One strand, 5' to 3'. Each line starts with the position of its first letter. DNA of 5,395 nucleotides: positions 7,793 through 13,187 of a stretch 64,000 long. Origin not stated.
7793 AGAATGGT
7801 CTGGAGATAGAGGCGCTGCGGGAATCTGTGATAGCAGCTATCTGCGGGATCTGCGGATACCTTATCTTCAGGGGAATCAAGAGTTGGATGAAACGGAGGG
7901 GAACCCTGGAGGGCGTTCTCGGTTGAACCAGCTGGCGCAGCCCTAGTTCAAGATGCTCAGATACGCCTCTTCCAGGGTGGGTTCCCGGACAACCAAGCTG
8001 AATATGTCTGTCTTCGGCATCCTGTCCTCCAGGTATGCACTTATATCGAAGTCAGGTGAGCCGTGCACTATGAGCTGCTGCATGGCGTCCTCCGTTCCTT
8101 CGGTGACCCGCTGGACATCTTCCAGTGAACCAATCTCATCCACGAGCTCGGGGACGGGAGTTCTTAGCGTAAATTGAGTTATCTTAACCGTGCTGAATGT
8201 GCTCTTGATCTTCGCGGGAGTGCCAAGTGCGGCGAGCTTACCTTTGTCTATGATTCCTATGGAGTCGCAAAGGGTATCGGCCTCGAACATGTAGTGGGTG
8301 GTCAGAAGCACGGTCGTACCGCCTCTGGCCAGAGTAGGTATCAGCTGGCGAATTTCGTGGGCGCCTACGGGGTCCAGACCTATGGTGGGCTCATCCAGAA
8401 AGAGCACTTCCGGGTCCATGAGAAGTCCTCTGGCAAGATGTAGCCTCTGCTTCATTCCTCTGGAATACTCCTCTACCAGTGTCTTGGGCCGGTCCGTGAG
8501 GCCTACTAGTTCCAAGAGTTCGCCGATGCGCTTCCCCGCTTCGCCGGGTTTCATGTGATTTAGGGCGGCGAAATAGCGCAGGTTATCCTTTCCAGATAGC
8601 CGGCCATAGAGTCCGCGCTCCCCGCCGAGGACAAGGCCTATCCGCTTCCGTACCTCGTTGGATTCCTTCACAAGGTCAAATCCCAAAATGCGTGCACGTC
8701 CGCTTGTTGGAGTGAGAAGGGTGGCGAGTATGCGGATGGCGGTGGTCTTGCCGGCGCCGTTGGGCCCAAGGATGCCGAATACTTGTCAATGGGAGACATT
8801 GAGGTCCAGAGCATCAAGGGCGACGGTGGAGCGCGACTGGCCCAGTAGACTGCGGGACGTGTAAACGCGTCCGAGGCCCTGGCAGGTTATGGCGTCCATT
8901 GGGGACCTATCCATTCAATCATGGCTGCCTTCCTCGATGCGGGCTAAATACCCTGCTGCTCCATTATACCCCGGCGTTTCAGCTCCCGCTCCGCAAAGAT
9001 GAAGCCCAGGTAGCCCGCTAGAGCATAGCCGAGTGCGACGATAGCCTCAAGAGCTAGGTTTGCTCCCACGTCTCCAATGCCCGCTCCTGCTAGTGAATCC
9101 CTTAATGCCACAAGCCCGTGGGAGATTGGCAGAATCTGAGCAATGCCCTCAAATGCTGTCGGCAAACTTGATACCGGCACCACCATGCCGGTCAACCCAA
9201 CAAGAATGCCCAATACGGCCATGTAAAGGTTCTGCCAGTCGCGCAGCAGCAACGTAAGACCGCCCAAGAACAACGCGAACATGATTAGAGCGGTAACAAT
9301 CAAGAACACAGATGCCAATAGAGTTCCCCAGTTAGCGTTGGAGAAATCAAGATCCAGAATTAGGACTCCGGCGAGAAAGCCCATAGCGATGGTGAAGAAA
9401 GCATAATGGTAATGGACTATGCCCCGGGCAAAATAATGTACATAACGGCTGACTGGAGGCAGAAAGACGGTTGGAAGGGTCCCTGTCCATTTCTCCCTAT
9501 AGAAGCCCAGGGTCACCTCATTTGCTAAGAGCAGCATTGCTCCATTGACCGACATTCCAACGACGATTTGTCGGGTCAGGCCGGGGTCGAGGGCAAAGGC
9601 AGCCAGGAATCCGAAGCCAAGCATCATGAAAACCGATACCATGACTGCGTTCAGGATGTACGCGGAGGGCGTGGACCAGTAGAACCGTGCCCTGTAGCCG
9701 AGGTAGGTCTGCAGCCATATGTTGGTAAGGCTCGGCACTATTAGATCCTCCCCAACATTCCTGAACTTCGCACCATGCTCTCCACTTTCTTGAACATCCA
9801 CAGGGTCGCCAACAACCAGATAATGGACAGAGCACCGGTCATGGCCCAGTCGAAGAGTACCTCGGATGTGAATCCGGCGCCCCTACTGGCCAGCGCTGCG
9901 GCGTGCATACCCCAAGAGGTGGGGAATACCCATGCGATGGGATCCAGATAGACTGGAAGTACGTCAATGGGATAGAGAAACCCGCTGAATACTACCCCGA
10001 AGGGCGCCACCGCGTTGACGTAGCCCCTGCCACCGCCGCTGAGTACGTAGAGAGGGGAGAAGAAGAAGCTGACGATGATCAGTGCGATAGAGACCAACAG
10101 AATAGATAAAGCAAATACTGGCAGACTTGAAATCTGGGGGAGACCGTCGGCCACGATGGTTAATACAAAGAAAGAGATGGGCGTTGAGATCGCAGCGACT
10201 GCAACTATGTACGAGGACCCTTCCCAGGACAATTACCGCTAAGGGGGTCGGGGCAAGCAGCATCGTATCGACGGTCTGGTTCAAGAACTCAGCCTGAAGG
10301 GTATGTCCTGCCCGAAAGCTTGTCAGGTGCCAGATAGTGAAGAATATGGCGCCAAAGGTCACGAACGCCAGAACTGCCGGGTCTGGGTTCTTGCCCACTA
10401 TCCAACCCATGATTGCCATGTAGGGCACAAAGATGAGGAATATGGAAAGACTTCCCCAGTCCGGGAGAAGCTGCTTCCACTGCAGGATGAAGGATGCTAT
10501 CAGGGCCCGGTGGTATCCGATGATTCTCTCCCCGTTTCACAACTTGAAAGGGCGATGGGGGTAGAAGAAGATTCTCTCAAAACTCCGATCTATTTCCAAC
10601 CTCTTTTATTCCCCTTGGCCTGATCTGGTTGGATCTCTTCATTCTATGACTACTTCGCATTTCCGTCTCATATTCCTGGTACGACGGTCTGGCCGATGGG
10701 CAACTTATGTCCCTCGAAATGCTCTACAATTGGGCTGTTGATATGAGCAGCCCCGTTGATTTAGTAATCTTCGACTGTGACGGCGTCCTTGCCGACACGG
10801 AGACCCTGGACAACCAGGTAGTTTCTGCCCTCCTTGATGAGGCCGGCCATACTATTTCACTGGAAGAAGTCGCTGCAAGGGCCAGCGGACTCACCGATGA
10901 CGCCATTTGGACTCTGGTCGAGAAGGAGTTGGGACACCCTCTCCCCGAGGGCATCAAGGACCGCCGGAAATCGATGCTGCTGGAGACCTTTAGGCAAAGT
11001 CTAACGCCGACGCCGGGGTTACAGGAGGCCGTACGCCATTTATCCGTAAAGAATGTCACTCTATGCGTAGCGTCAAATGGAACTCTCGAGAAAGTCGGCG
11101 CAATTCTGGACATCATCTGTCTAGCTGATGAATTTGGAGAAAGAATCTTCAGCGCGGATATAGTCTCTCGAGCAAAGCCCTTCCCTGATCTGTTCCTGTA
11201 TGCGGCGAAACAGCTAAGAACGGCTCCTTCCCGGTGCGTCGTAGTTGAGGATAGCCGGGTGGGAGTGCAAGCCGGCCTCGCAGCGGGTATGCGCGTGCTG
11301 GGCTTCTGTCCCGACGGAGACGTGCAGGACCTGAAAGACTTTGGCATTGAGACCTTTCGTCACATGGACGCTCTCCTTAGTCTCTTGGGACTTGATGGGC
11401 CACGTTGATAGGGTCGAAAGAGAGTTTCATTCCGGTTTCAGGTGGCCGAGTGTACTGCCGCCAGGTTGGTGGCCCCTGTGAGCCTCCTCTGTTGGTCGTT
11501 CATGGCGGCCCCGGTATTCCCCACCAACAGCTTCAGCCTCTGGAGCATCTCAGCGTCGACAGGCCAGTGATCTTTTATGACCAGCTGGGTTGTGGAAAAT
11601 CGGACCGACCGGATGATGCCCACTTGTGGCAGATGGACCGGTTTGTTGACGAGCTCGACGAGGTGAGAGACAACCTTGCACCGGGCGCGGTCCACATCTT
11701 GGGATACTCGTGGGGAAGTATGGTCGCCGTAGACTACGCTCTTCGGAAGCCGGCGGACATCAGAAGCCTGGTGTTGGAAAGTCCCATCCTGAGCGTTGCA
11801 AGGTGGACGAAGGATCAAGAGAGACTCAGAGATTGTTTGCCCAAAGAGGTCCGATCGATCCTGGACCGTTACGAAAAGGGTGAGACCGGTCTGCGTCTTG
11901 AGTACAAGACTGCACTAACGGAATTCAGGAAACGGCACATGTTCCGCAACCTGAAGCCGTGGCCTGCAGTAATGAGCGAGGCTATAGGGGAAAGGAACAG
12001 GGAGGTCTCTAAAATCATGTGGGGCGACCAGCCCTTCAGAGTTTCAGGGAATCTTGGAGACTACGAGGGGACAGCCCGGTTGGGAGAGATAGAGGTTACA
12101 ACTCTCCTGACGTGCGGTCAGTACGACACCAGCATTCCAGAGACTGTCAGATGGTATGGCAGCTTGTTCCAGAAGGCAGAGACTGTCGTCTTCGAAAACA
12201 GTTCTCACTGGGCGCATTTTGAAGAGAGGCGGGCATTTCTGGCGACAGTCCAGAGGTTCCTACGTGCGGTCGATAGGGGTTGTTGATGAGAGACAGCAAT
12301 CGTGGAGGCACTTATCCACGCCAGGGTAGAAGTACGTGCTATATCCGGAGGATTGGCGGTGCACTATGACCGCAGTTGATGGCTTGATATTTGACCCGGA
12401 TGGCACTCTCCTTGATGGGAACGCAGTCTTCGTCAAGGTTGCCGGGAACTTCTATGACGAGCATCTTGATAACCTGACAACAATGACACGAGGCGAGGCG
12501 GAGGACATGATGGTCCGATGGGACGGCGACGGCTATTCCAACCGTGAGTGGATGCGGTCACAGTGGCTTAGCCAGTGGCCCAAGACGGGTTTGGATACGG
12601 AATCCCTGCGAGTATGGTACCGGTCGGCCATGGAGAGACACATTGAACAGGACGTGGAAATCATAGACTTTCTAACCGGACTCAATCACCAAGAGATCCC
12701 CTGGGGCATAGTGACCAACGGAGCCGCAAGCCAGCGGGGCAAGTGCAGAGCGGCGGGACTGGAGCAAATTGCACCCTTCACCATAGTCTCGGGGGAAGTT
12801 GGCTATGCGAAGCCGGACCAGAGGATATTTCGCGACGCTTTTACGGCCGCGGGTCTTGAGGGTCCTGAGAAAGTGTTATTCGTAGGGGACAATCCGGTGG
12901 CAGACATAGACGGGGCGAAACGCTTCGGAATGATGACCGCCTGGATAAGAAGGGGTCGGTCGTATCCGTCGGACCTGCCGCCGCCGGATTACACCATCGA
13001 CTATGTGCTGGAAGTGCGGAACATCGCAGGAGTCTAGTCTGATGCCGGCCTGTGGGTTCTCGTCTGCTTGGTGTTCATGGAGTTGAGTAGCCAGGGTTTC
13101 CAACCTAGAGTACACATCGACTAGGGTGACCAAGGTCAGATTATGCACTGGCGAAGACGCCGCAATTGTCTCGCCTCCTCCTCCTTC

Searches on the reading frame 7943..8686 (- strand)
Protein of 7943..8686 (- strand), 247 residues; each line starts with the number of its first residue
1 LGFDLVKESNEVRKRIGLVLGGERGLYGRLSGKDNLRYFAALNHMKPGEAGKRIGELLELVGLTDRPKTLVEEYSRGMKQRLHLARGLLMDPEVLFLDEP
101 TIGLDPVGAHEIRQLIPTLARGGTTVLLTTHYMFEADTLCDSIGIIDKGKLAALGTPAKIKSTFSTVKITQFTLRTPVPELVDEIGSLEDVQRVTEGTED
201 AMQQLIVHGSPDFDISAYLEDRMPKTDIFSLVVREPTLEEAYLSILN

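Call 72: search_protein_families(library=pfam, proteins=[window:7943-8686:-], max_evalue=0.00001)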
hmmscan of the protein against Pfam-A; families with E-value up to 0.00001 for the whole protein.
window:7943-8686:- (247 aa): 2 families
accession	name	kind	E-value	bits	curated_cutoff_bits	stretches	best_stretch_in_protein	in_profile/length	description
PF00005.33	ABC_tran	-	1.3e-11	45.7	25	1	8-101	53-136/137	ABC transporter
PF13304.12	AAA_21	-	3.9e-08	34.1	27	1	47-131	179-298/304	AAA domain, putative AbiEii toxin, Type IV TA system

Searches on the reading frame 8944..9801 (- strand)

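Call 72: search_protein_families(library=pfam, proteins=[window:8944-9801:-], max_evalue=0.00001)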
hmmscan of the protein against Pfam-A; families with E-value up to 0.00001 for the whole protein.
window:8944-9801:- (285 aa): 2 families
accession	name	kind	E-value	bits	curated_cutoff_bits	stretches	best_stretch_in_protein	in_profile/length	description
PF01061.29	ABC2_membrane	-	2.7e-10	40.6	26.9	1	40-236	13-209/211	ABC-2 type transporter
PF12698.13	ABC2_membrane_3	-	7.7e-10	38.8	31.6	1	77-264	161-346/347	ABC-2 family transporter protein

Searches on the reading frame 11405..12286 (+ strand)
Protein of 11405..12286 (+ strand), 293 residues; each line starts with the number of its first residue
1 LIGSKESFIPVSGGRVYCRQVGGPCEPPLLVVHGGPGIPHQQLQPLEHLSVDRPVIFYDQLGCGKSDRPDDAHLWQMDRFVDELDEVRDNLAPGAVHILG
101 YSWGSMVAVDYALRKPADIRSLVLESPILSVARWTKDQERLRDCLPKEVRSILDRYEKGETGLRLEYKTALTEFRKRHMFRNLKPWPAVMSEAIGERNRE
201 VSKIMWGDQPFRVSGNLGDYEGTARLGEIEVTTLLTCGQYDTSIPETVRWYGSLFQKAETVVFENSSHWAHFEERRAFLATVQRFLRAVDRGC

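Call 72: search_protein_families(library=pfam, proteins=[window:11405-12286:+], max_evalue=0.00001)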
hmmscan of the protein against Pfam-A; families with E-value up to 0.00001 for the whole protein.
window:11405-12286:+ (293 aa): 3 families
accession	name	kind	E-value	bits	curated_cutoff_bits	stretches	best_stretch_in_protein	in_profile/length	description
PF00561.26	Abhydrolase_1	-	2.9e-28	99.6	25.8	1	27-274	1-244/245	alpha/beta hydrolase fold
PF12697.13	Abhydrolase_6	-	4.8e-16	60.5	26.3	1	29-279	1-215/217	Alpha/beta hydrolase family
PF12146.15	Hydrolase_4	-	1.3e-10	41.4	27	1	55-133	34-115/239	Serine aminopeptidase, S33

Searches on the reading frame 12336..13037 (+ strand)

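Call 72: search_protein_families(library=pfam, proteins=[window:12336-13037:+], max_evalue=0.00001)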
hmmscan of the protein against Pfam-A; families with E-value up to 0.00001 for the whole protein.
window:12336-13037:+ (233 aa): 3 families
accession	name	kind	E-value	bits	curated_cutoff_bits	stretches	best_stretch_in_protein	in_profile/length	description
PF00702.32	Hydrolase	-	2.9e-18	67.4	26.4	1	15-198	2-191/191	haloacid dehalogenase-like hydrolase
PF13419.12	HAD_2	-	1.5e-17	64.8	23.8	1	17-204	1-178/178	Haloacid dehalogenase-like hydrolase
PF13242.12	Hydrolase_like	-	2.4e-12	47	22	1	158-225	3-69/75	HAD-hyrolase-like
